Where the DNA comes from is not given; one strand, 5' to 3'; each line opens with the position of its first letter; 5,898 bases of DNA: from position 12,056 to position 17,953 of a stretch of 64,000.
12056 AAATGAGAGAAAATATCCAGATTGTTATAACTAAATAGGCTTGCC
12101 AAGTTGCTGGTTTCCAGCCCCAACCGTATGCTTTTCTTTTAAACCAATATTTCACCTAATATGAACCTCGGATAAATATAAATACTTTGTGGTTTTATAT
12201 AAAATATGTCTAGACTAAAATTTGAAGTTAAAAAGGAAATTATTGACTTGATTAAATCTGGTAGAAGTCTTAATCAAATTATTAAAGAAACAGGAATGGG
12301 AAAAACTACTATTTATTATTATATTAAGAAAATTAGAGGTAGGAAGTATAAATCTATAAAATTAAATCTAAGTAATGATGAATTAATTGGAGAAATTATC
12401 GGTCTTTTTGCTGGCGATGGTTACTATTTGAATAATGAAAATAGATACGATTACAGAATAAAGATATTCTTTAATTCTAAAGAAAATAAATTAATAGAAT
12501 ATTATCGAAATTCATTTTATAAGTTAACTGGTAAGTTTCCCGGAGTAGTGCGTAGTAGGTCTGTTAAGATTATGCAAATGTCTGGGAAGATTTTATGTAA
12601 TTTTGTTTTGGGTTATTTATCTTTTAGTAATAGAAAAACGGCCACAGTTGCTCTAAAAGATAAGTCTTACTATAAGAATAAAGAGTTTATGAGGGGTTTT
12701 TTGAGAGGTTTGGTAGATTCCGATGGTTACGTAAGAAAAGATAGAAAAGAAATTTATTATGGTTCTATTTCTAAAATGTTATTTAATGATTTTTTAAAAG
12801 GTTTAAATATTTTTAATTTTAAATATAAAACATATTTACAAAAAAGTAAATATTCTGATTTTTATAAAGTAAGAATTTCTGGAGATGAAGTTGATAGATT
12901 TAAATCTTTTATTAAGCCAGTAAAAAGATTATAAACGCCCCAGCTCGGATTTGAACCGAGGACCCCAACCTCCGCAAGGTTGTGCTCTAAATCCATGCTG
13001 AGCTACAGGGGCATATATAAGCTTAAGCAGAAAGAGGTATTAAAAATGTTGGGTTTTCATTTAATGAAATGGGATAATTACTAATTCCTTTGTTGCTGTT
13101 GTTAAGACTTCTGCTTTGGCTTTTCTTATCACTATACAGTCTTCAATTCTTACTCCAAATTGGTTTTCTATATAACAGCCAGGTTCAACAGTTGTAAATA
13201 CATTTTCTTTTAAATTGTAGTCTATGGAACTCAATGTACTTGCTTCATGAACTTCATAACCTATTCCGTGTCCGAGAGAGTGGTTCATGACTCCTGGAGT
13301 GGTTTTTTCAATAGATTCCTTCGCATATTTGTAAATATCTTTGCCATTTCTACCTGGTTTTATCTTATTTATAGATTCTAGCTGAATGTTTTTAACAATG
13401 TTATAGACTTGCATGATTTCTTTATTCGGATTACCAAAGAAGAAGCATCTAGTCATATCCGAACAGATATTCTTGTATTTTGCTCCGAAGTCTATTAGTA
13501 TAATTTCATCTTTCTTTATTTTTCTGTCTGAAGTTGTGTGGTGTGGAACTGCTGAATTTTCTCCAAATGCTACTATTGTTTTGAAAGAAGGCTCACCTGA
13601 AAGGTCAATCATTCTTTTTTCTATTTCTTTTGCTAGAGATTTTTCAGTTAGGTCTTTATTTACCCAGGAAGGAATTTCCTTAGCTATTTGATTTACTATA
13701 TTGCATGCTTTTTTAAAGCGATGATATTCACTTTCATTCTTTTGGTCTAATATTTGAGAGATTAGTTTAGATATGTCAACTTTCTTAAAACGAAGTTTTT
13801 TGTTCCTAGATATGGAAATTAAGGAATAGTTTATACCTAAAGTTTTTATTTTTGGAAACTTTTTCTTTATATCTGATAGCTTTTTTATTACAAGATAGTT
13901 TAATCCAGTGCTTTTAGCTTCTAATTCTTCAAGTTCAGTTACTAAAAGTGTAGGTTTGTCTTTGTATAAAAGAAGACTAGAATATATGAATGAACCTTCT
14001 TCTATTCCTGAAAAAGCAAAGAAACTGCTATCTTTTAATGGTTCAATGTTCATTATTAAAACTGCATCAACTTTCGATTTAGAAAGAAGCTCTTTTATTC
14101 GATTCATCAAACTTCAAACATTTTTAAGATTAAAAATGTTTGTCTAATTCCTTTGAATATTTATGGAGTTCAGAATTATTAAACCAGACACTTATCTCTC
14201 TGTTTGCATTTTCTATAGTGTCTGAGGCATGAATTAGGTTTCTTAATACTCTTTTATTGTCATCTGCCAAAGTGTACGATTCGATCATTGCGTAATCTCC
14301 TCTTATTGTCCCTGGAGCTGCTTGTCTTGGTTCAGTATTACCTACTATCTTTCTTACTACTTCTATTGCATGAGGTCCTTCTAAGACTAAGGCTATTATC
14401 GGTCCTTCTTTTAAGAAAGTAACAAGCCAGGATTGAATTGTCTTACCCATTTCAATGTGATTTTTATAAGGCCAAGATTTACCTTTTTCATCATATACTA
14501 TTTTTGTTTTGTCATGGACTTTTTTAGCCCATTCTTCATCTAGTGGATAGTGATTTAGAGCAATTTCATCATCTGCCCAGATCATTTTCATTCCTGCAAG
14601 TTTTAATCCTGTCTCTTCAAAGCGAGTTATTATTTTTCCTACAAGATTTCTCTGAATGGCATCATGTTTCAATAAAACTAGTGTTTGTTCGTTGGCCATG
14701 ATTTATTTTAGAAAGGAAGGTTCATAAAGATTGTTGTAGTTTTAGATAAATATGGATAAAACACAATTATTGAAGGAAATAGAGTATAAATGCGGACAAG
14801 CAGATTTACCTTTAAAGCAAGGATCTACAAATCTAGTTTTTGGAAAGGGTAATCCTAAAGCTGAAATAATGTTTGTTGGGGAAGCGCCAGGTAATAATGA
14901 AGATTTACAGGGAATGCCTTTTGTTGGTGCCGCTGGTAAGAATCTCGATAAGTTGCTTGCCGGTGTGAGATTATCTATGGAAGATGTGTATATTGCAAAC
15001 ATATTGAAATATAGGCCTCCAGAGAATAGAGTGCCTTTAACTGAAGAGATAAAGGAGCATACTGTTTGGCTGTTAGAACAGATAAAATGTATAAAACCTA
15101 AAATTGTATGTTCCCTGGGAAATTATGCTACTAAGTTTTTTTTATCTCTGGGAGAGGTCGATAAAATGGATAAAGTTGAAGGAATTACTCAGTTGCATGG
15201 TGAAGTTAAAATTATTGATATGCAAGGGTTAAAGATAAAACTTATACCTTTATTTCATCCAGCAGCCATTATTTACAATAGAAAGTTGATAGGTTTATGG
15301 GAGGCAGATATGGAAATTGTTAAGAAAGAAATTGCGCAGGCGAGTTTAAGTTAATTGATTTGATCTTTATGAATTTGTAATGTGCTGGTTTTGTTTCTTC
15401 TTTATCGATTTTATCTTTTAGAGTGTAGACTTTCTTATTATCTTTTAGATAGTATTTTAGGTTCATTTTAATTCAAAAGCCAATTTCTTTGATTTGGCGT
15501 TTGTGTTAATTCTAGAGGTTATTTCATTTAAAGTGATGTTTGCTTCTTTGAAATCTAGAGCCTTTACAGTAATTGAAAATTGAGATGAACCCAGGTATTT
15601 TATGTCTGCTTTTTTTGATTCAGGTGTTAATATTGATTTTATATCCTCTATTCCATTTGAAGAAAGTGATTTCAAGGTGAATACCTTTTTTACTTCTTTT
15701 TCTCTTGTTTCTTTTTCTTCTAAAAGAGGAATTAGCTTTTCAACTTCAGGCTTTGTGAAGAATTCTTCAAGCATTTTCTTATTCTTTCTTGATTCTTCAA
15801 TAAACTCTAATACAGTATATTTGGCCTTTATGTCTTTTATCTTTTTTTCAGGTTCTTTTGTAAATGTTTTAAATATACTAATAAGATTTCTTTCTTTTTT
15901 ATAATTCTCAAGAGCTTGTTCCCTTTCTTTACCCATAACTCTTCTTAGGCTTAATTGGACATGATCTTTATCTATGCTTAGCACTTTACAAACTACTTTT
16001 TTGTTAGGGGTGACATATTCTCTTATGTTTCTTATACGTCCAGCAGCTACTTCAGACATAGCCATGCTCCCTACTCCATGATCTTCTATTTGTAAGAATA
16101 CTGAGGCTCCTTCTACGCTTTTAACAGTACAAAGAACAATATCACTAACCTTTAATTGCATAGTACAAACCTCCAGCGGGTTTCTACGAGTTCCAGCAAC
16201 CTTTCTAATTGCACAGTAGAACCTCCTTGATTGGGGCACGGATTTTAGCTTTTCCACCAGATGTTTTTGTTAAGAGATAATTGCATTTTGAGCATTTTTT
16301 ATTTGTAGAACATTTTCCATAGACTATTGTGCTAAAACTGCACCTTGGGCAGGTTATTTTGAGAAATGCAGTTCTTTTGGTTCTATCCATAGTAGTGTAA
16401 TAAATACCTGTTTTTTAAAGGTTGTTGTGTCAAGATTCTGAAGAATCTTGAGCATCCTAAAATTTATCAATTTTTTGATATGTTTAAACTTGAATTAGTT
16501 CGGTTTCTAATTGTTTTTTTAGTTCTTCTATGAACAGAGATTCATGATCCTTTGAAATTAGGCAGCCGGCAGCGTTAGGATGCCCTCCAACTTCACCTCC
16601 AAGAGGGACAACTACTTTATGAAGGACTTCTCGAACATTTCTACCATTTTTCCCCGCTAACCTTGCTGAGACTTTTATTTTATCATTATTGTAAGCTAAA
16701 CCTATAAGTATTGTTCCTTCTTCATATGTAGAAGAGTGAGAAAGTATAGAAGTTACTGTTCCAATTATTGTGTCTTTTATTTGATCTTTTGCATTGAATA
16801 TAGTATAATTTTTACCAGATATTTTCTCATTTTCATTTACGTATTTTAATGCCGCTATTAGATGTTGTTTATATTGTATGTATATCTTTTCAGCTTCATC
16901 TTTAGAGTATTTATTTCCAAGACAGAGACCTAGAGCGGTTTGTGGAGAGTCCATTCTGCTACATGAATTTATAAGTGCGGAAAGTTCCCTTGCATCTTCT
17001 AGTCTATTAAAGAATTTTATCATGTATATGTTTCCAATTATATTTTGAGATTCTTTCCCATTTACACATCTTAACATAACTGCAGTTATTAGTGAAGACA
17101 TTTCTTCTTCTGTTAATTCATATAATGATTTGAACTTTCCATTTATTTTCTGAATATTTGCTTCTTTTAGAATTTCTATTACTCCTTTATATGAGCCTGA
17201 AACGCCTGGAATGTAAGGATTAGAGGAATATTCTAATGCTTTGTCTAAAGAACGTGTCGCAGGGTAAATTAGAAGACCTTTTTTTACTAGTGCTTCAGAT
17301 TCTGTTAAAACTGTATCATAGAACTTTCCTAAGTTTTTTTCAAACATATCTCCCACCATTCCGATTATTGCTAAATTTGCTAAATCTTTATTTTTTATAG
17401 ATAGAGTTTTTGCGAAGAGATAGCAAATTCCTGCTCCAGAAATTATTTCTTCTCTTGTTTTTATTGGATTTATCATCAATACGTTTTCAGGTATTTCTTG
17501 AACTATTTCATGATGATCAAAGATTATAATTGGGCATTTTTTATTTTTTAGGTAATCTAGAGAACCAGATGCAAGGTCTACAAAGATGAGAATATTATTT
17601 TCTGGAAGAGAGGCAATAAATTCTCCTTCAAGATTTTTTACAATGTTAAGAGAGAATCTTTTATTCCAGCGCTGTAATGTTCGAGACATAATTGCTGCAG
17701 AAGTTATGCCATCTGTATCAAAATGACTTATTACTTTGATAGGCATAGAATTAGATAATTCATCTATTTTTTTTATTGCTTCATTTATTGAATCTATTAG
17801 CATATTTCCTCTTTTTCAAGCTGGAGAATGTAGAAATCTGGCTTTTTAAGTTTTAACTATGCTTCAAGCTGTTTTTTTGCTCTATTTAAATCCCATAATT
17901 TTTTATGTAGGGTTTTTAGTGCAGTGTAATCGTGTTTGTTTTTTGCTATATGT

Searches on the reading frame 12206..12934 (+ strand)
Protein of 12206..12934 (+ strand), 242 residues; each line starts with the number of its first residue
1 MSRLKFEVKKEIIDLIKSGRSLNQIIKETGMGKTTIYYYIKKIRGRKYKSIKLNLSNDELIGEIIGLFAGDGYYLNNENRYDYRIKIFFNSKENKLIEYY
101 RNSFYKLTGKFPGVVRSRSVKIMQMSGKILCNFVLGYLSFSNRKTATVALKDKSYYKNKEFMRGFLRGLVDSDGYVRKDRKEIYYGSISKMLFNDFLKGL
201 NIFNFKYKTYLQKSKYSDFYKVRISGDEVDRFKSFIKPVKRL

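Call 79: search_protein_families(library=pfam, proteins=[window:12206-12934:+], max_evalue=0.001)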
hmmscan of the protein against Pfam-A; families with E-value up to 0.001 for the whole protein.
window:12206-12934:+ (242 aa): 1 family
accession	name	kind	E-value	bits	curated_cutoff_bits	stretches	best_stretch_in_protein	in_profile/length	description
PF14528.11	LAGLIDADG_3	-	1e-15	58.2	22.5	1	160-236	1-81/82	LAGLIDADG-like domain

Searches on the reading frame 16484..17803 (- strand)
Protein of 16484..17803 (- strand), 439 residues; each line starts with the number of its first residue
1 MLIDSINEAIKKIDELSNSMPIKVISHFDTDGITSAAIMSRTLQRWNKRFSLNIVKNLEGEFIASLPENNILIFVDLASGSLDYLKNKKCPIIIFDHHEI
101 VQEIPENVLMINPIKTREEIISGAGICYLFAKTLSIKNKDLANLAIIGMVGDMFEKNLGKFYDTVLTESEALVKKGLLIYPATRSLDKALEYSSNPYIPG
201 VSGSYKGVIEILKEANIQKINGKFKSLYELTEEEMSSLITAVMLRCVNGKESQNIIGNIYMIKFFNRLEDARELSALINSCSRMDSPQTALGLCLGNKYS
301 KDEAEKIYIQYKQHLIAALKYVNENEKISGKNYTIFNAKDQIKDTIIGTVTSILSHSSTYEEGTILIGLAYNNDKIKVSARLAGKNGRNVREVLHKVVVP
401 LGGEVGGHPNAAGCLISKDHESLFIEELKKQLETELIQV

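Call 79: search_protein_families(library=pfam, proteins=[window:16484-17803:-], max_evalue=0.001)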
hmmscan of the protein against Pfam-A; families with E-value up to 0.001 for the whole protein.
window:16484-17803:- (439 aa): 3 families
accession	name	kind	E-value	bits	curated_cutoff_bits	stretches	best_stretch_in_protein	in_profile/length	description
PF21763.2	DHH_CID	-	7.4e-14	52.4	27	1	183-254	6-78/84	DHH-CID domain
PF01368.27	DHH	-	8.3e-13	49.2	28.1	1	22-149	2-125/125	DHH family, N-terminal domain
PF02272.25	DHHA1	-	3e-11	44.1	25.9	1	339-433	10-101/102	DHHA1 domain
